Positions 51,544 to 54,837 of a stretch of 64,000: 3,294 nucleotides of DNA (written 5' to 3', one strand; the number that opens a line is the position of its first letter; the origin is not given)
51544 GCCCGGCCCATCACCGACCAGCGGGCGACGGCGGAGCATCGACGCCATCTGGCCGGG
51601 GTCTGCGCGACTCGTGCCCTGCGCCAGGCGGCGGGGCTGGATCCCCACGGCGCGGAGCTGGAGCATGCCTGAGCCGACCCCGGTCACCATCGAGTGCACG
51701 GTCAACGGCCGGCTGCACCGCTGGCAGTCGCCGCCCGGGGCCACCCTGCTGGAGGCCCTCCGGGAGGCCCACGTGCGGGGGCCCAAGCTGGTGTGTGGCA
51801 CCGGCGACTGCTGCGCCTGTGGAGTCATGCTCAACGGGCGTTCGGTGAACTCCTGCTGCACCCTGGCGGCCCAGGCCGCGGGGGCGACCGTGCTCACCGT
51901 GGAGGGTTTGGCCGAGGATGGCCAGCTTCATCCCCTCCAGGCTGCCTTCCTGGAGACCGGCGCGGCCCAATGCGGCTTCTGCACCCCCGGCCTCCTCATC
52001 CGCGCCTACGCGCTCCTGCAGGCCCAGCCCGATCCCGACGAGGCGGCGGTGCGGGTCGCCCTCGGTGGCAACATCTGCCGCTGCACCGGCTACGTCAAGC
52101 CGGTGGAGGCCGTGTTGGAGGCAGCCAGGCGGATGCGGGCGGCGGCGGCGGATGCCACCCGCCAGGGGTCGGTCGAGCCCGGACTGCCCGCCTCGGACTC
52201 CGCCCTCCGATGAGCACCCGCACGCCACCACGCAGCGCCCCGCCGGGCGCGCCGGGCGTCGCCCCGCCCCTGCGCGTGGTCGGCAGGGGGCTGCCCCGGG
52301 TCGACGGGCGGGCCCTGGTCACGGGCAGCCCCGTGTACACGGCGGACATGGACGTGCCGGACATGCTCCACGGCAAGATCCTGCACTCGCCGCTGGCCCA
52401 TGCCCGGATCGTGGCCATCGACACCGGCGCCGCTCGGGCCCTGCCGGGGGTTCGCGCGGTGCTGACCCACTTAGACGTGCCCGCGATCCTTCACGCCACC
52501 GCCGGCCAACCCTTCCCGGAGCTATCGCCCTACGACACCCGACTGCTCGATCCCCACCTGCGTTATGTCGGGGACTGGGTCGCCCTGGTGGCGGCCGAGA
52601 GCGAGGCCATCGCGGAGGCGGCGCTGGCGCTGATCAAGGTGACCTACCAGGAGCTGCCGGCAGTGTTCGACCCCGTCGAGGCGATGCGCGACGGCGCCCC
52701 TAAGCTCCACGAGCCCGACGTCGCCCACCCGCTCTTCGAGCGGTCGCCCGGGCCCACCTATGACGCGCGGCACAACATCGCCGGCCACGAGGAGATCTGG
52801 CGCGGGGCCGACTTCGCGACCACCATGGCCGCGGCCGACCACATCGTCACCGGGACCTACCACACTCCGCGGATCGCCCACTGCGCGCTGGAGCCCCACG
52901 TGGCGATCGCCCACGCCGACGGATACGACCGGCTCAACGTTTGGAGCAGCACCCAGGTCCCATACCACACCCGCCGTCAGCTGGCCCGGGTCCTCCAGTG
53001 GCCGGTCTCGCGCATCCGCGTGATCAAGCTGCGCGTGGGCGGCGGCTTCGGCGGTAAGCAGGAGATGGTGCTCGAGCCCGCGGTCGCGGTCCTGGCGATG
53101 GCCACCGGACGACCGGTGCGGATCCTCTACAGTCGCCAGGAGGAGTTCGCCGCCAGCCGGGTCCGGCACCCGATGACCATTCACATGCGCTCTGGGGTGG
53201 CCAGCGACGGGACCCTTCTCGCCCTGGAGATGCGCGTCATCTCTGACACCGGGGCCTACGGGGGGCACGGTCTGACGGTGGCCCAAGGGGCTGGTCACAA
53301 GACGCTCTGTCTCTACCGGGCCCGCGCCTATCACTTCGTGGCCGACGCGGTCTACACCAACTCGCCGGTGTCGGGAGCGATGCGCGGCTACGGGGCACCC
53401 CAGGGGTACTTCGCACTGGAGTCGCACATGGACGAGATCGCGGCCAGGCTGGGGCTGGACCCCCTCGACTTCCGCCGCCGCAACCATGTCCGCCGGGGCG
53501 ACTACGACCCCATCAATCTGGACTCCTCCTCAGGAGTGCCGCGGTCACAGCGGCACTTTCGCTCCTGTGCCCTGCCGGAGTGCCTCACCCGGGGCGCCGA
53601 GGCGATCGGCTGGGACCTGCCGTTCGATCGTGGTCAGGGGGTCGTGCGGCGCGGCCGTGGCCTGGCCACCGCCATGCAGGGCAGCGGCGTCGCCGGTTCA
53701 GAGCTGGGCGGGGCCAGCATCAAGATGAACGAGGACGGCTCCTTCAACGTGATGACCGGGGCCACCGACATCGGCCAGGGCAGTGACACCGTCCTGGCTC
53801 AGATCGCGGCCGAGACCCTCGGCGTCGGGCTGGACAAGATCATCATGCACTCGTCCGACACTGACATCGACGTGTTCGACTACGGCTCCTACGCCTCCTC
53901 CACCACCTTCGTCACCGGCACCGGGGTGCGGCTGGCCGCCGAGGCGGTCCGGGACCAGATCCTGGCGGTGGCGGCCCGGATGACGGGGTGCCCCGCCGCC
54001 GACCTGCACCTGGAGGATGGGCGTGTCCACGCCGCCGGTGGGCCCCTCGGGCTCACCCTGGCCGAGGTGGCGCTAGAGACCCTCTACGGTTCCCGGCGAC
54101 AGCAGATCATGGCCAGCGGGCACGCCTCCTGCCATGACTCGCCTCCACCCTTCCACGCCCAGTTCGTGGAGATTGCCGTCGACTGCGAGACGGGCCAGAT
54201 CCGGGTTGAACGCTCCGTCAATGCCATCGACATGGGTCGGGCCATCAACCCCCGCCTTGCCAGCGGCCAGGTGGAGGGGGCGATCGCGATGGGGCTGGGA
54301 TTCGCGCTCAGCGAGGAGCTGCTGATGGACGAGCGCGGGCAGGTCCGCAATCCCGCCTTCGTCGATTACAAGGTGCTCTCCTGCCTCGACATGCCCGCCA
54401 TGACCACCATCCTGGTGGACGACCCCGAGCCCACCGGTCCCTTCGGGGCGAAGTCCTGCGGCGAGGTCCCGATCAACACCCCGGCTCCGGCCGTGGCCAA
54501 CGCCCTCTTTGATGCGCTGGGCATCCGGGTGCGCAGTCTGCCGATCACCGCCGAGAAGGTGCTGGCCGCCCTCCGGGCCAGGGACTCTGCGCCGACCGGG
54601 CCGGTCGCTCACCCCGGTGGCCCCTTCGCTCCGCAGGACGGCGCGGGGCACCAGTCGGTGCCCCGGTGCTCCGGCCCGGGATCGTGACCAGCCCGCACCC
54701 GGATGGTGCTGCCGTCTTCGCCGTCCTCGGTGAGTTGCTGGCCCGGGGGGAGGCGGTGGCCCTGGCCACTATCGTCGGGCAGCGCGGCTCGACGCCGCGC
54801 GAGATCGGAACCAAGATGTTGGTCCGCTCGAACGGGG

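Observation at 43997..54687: Two architecturally different XDH-family hydroxylases side by side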

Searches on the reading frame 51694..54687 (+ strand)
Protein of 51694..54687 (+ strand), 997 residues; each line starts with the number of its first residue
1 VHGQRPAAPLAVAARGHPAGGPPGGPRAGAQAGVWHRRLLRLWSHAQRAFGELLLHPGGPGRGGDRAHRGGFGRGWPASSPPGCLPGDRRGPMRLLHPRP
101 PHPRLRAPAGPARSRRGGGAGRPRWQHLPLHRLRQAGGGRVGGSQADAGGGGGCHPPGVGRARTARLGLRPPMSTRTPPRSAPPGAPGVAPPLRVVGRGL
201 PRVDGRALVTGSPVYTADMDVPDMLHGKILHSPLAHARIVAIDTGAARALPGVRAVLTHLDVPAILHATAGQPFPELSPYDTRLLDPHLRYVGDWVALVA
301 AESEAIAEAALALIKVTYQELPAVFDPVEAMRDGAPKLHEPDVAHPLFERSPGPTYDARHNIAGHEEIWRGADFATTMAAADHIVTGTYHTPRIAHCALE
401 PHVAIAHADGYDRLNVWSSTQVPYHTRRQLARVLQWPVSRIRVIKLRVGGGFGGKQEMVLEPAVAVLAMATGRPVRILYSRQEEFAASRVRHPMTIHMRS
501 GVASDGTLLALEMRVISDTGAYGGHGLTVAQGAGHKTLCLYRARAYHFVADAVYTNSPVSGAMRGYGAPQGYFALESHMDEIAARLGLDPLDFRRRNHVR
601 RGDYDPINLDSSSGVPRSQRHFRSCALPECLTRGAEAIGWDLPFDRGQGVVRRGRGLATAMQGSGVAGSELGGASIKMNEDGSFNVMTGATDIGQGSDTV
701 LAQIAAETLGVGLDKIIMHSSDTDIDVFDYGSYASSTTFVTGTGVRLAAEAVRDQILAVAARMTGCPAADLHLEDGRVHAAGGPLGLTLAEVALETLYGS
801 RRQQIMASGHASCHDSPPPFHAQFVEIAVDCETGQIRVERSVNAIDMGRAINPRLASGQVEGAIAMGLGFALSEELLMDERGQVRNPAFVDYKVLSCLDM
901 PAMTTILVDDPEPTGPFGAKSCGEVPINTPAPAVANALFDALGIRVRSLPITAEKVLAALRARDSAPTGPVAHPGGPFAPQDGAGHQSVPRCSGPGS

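Call 3: search_protein_families(library=pfam, proteins=[window:51694-54687:+])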
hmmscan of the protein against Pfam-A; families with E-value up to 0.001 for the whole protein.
window:51694-54687:+ (997 aa): 3 families
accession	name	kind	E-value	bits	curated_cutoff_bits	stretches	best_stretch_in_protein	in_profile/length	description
PF02738.23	MoCoBD_1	-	1.5e-83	280.1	27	1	360-597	7-243/244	Molybdopterin cofactor-binding domain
PF20256.3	MoCoBD_2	-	1e-72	245.5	27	1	649-901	21-283/283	Molybdopterin cofactor-binding domain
PF01315.27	Ald_Xan_dh_C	-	5.4e-29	101.2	31.3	1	210-322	1-110/110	Aldehyde oxidase and xanthine dehydrogenase, a/b hammerhead domain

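Call 4: search_protein_families(library=ncbifam, proteins=[window:51694-54687:+])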
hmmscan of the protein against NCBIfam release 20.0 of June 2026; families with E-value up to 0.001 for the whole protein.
window:51694-54687:+ (997 aa): 13 families
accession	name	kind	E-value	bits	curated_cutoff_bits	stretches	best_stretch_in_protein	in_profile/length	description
NF043082.1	XdhA_XDHase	equivalog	5.6e-220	732.4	780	1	196-963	1-755/758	xanthine dehydrogenase subunit XdhA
NF007426.0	PRK09970.1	equivalog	3.3e-211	703.3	916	1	195-961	5-756/761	xanthine dehydrogenase molybdenum-binding subunit XdhA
TIGR03194.1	4hydrxCoA_A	equivalog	1e-174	583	994.55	1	200-960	1-746/746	4-hydroxybenzoyl-CoA reductase subunit alpha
TIGR03313.1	Se_sel_red_Mo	hypoth_equivalog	6.1e-163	543.8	1101.9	2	372-960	362-949/951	molybdopterin-dependent oxidoreductase Mo/Fe-S-binding subunit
TIGR03196.1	pucD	equivalog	3e-133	445.9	783.65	1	196-957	3-755/763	xanthine dehydrogenase subunit D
NF041671.1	peri_hyde_PaoC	equivalog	1.6e-112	377.2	1180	1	193-961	15-732/735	aldehyde oxidoreductase molybdenum-binding subunit PaoC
TIGR03311.1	Se_dep_XDH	equivalog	5.6e-112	375.4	830.45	2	196-758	162-680/848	selenium-dependent xanthine dehydrogenase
NF041018.1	glyceraldDH_alpha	equivalog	6.4e-111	372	790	1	195-956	2-740/741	glyceraldehyde dehydrogenase subunit alpha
NF040766.1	CODH_aero_grp5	exception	9.2e-109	364.7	950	2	194-793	3-591/785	aerobic carbon-monoxide dehydrogenase large subunit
NF045668.1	pterin_aldehy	equivalog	8.1e-100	335.2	1100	1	194-960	173-904/905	molybdopterin-dependent aldehyde oxidoreductase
TIGR02416.1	CO_dehy_Mo_lg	equivalog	1.2e-86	291.6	991.15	2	208-603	5-399/770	aerobic carbon-monoxide dehydrogenase large subunit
TIGR02965.1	xanthine_xdhB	equivalog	3.2e-83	280.2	849.5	1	208-959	13-753/758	xanthine dehydrogenase molybdopterin binding subunit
TIGR02969.1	mam_aldehyde_ox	subfamily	8.3e-45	152.7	1912.3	2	378-908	724-1244/1330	aldehyde oxidase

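Call 25: search_solved_structures(query=window:52210-54687:+, max_evalue=1e-20)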
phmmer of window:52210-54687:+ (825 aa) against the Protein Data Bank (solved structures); distinct sequences matched with E-value up to 1e-20: 42.
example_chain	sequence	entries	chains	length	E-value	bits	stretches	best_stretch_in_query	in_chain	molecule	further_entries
1rm6_A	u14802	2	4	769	2.2e-107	363.4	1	21-794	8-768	4-hydroxybenzoyl-CoA reductase alpha subunit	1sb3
1t3q_B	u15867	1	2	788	2.2e-83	284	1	22-791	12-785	quinoline 2-oxidoreductase large subunit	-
5g5g_C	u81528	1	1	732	7.4e-81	275.7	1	17-787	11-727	PUTATIVE XANTHINE DEHYDROGENASE YAGS FAD-BINDING SUBUNIT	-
5g5h_C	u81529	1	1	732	1.1e-80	275.1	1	17-787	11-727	Aldehyde oxidoreductase molybdenum-binding subunit PaoC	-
7dqx_A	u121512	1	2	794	6.4e-79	269.2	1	24-789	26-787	6-hydroxypseudooxynicotine dehydrogenase complex subunit gamma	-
8uem_A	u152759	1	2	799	2.4e-73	250.8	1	25-795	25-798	Carbon monoxide dehydrogenase (Large chain), CoxL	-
1sij_A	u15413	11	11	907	3.9e-73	250.1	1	22-579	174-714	Aldehyde oxidoreductase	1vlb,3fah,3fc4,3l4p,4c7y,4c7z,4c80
5y6q_C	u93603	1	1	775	6.1e-73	249.5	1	200-785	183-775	Aldehyde oxidase large subunit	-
1zxi_B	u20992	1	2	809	1.6e-72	248.1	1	18-770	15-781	Carbon monoxide dehydrogenase large chain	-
1n5w_B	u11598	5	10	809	1.7e-72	248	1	18-770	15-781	Carbon monoxide dehydrogenase large chain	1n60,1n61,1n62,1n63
1dgj_A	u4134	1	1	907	5.5e-66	226.5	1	22-580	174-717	ALDEHYDE OXIDOREDUCTASE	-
1ffu_B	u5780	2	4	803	7.7e-66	226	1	20-790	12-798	CUTL, MOLYBDOPROTEIN OF CARBON MONOXIDE DEHYDROGENASE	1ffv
3hrd_A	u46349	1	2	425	1.1e-64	222.2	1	21-425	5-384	Nicotinate dehydrogenase large molybdopterin subunit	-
4zoh_A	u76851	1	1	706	1.6e-57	198.5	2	502-784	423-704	Putative oxidoreductase molybdopterin-binding subunit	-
1wyg_A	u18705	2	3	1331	5.6e-55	190.1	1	199-770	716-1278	Xanthine dehydrogenase/oxidase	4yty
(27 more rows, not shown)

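Call 43: find_homologous_proteins(query=window:52210-54687:+, max_evalue=1e-50)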
Query window:52210-54687:+ (825 aa): 6717 proteins with E <= 1e-50 among 8000 candidates; the best 120 are listed.
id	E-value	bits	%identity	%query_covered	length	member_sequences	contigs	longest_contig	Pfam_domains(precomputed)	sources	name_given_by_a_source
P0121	0.0e+0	1854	100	100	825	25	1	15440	PF02738.24,PF20256.4,PF01315.28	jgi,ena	-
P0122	0.0e+0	1569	87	96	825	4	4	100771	PF02738.24,PF20256.4,PF01315.28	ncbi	ncbi:MAG: xanthine dehydrogenase family protein molybdopterin-binding subunit [Candidatus Dormibacte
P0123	0.0e+0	1559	84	100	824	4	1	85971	PF02738.24,PF20256.4,PF01315.28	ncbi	ncbi:MAG: xanthine dehydrogenase family protein molybdopterin-binding subunit [Candidatus Dormibacte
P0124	0.0e+0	1557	89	94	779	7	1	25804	PF02738.24,PF20256.4,PF01315.28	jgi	jgi:putative selenate reductase molybdopterin-binding subunit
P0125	0.0e+0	1466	81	99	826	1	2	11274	PF02738.24,PF20256.4,PF01315.28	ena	-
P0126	0.0e+0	1450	81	96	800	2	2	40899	PF02738.24,PF20256.4,PF01315.28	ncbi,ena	-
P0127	0.0e+0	1446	81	96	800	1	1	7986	PF02738.24,PF20256.4,PF01315.28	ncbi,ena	-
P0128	0.0e+0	1182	67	96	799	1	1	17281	PF02738.24,PF20256.4,PF01315.28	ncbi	-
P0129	0.0e+0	1174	66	95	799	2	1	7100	PF02738.24,PF20256.4,PF01315.28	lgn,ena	-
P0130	0.0e+0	1169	68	93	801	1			PF02738.24,PF20256.4,PF01315.28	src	-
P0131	0.0e+0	1163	66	96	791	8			PF02738.24,PF20256.4,PF01315.28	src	-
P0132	0.0e+0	1162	68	93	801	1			PF02738.24,PF20256.4,PF01315.28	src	-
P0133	0.0e+0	1158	65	96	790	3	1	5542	PF02738.24,PF20256.4,PF01315.28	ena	-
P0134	0.0e+0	1158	65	96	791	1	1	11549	PF02738.24,PF20256.4,PF01315.28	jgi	jgi:putative selenate reductase molybdopterin-binding subunit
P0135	0.0e+0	1155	65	96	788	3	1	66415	PF02738.24,PF20256.4,PF01315.28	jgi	jgi:putative selenate reductase molybdopterin-binding subunit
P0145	0.0e+0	1150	65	96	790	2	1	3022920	PF02738.24,PF20256.4,PF01315.28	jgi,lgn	jgi:putative selenate reductase molybdopterin-binding subunit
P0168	0.0e+0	1140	66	94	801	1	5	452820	PF02738.24,PF20256.4,PF01315.28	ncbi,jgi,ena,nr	ncbi:MAG TPA: molybdopterin cofactor-binding domain-containing protein [Ktedonobacteraceae bacterium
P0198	0.0e+0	1130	62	94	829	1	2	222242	PF02738.24,PF20256.4,PF01315.28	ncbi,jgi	ncbi:MAG TPA: molybdopterin cofactor-binding domain-containing protein [Ktedonobacterales bacterium]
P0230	0.0e+0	1115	66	93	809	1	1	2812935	PF02738.24,PF20256.4,PF01315.28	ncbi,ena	-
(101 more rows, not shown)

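Call 44: find_encoding_contigs(protein=P0198, flank=10000, max_places=1)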
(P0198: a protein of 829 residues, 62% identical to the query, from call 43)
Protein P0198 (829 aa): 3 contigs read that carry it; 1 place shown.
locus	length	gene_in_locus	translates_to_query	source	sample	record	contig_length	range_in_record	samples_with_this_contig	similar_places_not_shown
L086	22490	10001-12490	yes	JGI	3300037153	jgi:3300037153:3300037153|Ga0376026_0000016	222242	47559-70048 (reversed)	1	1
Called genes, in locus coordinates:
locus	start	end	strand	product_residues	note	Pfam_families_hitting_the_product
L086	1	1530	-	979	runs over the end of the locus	PF00111:Fer2, PF01799:Fer2_2, PF01315:Ald_Xan_dh_C, PF02738:MoCoBD_1, PF20256:MoCoBD_2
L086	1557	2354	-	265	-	PF01209:Ubie_methyltran, PF02353:CMAS (weak), PF05175:MTS (faint), PF13489:Methyltransf_23, PF13847:Methyltransf_31, PF08241:Methyltransf_11, PF08242:Methyltransf_12, PF13649:Methyltransf_25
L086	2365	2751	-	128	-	PF07366:SnoaL, PF12680:SnoaL_2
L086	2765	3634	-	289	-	PF00941:FAD_binding_5, PF03450:CO_deh_flav_C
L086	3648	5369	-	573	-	PF01979:Amidohydro_1, PF07969:Amidohydro_3 (weak), PF13382:Adenine_deam_C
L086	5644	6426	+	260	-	PF12802:MarR_2 (weak), PF25213:HVO_A0261_N (weak), PF09339:HTH_IclR, PF01614:IclR_C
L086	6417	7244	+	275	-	-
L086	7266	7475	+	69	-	-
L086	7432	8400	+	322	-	PF00941:FAD_binding_5, PF03450:CO_deh_flav_C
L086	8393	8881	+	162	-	PF00111:Fer2 (weak), PF01799:Fer2_2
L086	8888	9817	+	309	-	PF10503:Esterase_PHB (weak), PF00326:Peptidase_S9 (faint), PF02230:Abhydrolase_2 (weak)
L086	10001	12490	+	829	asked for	PF01315:Ald_Xan_dh_C, PF02738:MoCoBD_1, PF20256:MoCoBD_2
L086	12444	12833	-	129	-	-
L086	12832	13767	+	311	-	PF01135:PCMT, PF01209:Ubie_methyltran, PF05175:MTS, PF13489:Methyltransf_23, PF08241:Methyltransf_11, PF08242:Methyltransf_12, PF13649:Methyltransf_25, PF13847:Methyltransf_31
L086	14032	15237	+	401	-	PF02625:XdhC_CoxI, PF13478:XdhC_C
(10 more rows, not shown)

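Call 45: find_encoding_contigs(protein=P0168, flank=10000, max_places=1)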
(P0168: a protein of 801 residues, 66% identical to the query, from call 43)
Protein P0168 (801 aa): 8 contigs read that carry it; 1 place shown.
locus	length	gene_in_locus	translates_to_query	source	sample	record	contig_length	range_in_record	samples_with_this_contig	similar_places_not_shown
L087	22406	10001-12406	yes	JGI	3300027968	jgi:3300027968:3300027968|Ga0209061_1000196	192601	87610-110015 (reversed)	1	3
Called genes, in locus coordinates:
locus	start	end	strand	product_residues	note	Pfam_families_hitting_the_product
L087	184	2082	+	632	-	PF03130:HEAT_PBS (faint), PF13646:HEAT_2 (weak)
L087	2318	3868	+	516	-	PF00069:Pkinase, PF07714:PK_Tyr_Ser-Thr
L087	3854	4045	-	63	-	-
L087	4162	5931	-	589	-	PF02129:Peptidase_S15, PF08530:PepX_C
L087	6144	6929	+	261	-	PF09339:HTH_IclR, PF12802:MarR_2 (faint), PF01614:IclR_C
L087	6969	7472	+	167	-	PF04073:tRNA_edit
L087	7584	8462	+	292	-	-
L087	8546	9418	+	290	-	PF00941:FAD_binding_5, PF03450:CO_deh_flav_C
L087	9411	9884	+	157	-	PF00111:Fer2 (weak), PF01799:Fer2_2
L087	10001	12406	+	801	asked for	PF01315:Ald_Xan_dh_C, PF02738:MoCoBD_1, PF20256:MoCoBD_2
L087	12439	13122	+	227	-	PF16697:Yop-YscD_cpl, PF00498:FHA, PF16697:Yop-YscD_cpl, PF00498:FHA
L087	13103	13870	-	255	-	PF01467:CTP_transf_like (faint)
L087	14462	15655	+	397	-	PF01547:SBP_bac_1 (weak), PF13343:SBP_bac_6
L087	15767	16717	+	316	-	PF00528:BPD_transp_1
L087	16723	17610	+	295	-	PF00528:BPD_transp_1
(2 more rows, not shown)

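Call 53: find_encoding_contigs(protein=P0145, flank=10000, max_places=1)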
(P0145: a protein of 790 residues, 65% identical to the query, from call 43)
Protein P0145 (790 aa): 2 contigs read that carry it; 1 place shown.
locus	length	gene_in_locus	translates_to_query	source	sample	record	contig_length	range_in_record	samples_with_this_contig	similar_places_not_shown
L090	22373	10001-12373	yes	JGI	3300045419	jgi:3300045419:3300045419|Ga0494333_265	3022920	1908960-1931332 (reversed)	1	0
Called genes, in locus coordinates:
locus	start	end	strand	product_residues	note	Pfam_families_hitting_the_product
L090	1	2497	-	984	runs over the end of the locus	PF00111:Fer2, PF01799:Fer2_2, PF01315:Ald_Xan_dh_C, PF02738:MoCoBD_1, PF20256:MoCoBD_2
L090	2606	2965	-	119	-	PF07366:SnoaL, PF14534:DUF4440 (weak), PF12680:SnoaL_2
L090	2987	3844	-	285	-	PF00941:FAD_binding_5, PF03450:CO_deh_flav_C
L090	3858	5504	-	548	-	PF01979:Amidohydro_1, PF07969:Amidohydro_3 (weak), PF13382:Adenine_deam_C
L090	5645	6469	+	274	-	PF25213:HVO_A0261_N (weak), PF09339:HTH_IclR, PF01614:IclR_C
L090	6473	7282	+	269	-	-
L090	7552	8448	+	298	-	PF00941:FAD_binding_5, PF03450:CO_deh_flav_C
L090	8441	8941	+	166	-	PF00111:Fer2 (weak), PF01799:Fer2_2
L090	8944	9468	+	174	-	PF00293:NUDIX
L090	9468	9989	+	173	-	PF11716:MDMPI_N (faint), PF12867:DinB_2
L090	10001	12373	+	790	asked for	PF01315:Ald_Xan_dh_C, PF02738:MoCoBD_1, PF20256:MoCoBD_2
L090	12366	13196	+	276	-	PF01209:Ubie_methyltran, PF01135:PCMT, PF13489:Methyltransf_23, PF05175:MTS (weak), PF13847:Methyltransf_31, PF08241:Methyltransf_11, PF08242:Methyltransf_12, PF13649:Methyltransf_25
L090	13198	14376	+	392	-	PF02625:XdhC_CoxI, PF13478:XdhC_C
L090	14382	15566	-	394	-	PF00155:Aminotran_1_2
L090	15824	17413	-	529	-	PF00083:Sugar_tr, PF07690:MFS_1, PF03137:OATP (faint), PF07690:MFS_1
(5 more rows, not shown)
